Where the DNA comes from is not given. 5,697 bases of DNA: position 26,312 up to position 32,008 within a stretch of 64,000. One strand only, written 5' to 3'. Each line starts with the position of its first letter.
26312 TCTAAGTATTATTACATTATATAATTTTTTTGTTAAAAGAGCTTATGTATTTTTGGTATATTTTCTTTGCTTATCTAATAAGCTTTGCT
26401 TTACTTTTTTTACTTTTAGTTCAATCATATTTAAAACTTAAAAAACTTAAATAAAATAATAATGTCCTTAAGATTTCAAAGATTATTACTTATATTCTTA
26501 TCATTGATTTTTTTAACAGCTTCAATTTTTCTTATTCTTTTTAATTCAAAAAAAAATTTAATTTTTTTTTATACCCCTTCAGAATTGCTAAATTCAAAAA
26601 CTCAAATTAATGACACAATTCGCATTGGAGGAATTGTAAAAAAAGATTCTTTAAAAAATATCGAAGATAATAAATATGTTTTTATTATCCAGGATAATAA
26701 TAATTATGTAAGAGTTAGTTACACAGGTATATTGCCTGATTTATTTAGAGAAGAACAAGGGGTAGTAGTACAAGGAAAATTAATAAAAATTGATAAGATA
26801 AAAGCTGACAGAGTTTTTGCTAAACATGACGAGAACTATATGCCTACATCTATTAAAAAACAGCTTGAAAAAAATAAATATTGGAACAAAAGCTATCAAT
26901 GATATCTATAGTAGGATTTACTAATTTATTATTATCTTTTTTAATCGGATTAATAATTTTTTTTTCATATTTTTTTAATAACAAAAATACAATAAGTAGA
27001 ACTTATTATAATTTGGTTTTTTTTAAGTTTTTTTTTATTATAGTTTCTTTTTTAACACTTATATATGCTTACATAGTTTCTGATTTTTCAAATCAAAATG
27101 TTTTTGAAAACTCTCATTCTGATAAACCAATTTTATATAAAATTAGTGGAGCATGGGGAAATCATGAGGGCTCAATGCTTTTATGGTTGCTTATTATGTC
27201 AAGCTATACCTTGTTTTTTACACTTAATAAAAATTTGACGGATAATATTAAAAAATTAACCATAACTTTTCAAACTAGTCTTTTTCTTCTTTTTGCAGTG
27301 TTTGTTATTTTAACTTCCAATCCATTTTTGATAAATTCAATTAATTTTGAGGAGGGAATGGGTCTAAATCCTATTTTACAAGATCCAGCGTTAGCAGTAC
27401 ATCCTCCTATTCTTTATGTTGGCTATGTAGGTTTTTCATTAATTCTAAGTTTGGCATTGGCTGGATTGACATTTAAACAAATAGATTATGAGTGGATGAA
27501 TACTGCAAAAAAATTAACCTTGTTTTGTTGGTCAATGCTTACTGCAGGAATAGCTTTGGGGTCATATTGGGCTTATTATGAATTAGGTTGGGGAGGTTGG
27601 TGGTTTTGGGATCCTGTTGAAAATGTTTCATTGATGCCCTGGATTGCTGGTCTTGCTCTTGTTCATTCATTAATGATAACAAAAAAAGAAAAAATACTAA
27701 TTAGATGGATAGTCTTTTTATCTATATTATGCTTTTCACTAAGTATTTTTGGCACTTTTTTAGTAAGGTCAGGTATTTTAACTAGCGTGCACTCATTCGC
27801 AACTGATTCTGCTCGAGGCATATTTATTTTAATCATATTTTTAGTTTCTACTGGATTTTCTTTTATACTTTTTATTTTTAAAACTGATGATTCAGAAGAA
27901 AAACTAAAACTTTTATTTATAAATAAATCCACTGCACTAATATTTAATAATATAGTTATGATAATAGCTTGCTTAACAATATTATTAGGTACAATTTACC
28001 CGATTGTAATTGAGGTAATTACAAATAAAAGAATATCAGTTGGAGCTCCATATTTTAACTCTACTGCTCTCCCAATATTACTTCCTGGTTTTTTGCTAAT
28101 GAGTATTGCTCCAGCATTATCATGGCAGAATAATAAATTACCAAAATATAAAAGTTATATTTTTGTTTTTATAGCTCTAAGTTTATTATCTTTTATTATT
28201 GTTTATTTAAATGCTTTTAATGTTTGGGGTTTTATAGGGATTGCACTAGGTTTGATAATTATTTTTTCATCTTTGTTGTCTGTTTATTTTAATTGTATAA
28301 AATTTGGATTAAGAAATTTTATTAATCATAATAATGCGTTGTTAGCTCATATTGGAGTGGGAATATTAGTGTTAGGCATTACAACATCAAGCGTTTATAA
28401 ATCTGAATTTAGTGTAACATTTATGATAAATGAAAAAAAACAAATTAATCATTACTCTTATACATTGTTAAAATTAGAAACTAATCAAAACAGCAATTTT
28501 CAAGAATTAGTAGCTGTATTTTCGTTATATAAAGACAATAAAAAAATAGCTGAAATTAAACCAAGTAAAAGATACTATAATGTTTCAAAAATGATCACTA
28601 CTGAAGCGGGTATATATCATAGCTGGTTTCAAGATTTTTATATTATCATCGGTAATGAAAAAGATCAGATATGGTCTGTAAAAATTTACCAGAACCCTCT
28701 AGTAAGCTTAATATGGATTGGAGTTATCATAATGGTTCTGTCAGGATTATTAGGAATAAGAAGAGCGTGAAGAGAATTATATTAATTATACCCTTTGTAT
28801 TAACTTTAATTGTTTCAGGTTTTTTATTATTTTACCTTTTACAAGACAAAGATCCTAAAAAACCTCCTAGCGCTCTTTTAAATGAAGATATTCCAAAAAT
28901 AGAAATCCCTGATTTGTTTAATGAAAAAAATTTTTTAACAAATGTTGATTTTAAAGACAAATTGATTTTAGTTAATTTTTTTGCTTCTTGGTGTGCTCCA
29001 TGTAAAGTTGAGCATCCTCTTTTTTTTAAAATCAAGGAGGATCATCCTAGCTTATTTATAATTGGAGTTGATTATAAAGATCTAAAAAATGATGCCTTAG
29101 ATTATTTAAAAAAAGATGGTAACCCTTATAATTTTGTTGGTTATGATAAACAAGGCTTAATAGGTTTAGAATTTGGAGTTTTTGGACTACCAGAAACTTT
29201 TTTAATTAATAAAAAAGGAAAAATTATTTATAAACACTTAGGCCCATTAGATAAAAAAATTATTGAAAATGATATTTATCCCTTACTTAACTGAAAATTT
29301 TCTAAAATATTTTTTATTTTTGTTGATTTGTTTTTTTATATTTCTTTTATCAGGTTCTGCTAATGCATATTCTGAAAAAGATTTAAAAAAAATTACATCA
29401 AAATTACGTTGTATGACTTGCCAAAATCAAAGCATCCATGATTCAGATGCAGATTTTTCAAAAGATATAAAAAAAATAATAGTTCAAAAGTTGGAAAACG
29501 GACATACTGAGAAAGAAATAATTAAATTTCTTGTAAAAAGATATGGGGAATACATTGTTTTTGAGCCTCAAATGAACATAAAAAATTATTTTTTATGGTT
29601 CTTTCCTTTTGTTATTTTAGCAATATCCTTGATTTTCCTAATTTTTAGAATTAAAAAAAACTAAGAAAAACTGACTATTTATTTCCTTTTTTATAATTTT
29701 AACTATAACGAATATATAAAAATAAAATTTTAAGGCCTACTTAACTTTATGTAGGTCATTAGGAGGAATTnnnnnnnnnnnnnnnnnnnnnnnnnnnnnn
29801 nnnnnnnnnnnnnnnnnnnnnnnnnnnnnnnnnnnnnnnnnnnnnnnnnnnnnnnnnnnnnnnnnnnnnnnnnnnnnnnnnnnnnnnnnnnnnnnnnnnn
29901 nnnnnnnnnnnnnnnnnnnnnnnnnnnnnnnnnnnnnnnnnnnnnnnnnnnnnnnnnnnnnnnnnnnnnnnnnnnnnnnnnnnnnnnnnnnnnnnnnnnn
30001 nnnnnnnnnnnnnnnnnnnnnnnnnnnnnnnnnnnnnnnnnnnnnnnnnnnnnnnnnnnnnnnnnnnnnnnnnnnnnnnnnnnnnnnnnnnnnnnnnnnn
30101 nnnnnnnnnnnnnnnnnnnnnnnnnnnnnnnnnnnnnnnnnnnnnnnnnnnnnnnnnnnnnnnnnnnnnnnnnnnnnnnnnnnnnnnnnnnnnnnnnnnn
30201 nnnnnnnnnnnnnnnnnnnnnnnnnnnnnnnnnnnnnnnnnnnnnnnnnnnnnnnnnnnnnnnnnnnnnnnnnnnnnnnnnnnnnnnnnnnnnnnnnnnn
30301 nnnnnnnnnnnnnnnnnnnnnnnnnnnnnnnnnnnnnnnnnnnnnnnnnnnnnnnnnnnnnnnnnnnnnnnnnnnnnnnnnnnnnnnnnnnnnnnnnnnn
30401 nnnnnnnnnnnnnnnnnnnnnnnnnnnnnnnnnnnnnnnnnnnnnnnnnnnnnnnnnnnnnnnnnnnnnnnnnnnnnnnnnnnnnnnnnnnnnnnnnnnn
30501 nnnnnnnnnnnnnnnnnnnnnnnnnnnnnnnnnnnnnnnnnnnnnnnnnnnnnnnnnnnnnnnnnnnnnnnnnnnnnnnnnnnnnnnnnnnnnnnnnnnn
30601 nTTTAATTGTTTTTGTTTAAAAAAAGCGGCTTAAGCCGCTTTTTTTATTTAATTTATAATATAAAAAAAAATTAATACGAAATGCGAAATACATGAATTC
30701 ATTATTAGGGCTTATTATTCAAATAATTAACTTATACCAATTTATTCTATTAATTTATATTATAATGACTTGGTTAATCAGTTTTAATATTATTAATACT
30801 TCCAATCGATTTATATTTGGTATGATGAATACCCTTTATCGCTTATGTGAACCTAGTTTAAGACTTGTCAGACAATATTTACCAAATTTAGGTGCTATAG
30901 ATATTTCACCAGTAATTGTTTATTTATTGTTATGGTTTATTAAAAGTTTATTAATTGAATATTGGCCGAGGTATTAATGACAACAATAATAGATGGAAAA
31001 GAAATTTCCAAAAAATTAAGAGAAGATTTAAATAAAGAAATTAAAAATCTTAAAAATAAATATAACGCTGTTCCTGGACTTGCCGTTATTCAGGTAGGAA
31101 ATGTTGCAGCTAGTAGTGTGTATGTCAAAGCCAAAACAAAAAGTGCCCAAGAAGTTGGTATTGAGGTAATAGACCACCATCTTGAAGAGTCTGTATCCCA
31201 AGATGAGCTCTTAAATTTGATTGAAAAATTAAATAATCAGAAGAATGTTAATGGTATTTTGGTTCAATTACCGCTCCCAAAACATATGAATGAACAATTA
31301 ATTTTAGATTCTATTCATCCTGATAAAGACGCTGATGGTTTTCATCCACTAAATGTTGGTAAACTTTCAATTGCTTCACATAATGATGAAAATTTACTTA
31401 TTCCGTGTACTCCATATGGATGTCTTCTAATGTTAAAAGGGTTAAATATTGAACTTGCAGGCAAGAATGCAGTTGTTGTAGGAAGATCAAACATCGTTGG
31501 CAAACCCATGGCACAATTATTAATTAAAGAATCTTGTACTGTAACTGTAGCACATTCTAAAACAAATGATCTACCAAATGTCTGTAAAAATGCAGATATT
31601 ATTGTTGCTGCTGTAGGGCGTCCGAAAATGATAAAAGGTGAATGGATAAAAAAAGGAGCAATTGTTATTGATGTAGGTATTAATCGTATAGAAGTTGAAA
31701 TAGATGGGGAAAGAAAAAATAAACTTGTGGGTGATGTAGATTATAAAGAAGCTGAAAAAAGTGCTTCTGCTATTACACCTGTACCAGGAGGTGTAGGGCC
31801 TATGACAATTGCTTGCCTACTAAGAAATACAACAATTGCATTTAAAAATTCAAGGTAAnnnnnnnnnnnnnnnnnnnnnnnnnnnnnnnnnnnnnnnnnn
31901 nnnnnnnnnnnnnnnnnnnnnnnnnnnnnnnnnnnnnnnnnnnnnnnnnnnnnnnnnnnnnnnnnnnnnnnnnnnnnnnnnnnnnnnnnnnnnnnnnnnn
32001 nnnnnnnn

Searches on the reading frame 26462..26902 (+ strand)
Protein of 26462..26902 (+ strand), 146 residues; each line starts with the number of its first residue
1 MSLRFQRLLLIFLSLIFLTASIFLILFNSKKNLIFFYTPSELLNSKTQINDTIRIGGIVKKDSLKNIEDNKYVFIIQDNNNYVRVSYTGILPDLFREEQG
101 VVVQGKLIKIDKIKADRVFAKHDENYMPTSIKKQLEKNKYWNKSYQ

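Call 17: search_protein_families(library=pfam, proteins=[window:26462-26902:+], max_evalue=0.0001)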
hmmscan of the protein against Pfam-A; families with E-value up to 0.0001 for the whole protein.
window:26462-26902:+ (146 aa): 1 family
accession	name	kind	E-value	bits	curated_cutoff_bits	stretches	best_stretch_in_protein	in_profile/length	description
PF03100.22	CcmE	-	2.3e-30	105.3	24.6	1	35-128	3-98/99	CcmE domain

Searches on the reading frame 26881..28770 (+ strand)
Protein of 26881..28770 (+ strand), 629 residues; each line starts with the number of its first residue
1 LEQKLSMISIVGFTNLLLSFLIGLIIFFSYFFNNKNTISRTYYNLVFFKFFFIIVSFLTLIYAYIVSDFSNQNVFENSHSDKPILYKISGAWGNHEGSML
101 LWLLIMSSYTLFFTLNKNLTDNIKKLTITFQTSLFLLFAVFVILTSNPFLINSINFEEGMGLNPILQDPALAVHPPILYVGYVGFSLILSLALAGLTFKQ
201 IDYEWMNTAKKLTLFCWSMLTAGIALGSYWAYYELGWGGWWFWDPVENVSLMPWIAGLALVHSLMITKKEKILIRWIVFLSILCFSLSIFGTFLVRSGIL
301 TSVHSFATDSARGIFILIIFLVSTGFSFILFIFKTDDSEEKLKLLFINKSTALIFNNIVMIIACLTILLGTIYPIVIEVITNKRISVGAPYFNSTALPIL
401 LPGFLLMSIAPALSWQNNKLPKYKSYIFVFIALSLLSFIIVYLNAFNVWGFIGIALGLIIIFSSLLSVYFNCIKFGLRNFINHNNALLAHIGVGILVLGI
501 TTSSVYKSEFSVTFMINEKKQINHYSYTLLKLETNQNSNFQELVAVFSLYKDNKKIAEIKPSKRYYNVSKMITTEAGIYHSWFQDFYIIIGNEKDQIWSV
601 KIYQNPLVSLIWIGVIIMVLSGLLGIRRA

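Call 17: search_protein_families(library=pfam, proteins=[window:26881-28770:+], max_evalue=0.0001)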
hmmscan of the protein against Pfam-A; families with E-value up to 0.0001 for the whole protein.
window:26881-28770:+ (629 aa): 2 families
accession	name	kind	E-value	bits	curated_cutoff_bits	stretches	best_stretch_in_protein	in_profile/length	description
PF16327.10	CcmF_C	-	1.1e-73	248.7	28.7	1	317-626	1-320/323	Cytochrome c-type biogenesis protein CcmF C-terminal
PF01578.25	Cytochrom_C_asm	-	2.2e-41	142.3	29.9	1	92-297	1-206/212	Cytochrome C assembly protein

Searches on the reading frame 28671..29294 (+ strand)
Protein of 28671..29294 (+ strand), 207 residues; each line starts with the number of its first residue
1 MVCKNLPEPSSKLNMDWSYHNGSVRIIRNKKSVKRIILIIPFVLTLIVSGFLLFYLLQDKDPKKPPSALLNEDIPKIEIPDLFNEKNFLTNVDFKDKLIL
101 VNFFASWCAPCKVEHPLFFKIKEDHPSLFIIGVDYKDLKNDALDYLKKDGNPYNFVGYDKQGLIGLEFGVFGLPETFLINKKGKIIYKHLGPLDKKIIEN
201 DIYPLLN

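Call 18: search_protein_families(library=pfam, proteins=[window:28671-29294:+], max_evalue=0.0001)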
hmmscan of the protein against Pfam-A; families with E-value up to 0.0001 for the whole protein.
window:28671-29294:+ (207 aa): 4 families
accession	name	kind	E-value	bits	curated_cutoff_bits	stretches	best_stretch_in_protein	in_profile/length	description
PF08534.16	Redoxin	-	2.7e-14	53.7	26.6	1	72-198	4-144/148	Redoxin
PF00085.26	Thioredoxin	-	8.3e-11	42.3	23.5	1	84-142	6-65/103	Thioredoxin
PF00578.27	AhpC-TSA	-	3.3e-09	37.2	26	1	72-187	3-123/124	AhpC/TSA family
PF13905.12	Thioredoxin_8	-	5.6e-08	33.5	27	1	97-185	2-94/94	Thioredoxin-like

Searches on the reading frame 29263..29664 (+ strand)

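Call 18: search_protein_families(library=pfam, proteins=[window:29263-29664:+], max_evalue=0.0001)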
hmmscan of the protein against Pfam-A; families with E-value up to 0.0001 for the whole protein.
window:29263-29664:+ (133 aa): 1 family
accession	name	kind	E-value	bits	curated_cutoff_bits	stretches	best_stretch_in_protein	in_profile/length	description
PF03918.19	CcmH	-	4.7e-35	120.4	25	1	34-132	22-120/143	Cytochrome C biogenesis protein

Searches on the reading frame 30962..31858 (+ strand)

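Call 18: search_protein_families(library=pfam, proteins=[window:30962-31858:+], max_evalue=0.0001)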
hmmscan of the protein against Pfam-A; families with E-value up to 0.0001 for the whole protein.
window:30962-31858:+ (298 aa): 2 families
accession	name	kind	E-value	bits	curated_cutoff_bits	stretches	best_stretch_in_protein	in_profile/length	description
PF02882.25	THF_DHG_CYH_C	-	2.2e-67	225.8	27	1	128-296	1-158/160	Tetrahydrofolate dehydrogenase/cyclohydrolase, NAD(P)-binding domain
PF00763.28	THF_DHG_CYH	-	5.9e-40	136.6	32.8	1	10-125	1-115/115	Tetrahydrofolate dehydrogenase/cyclohydrolase, catalytic domain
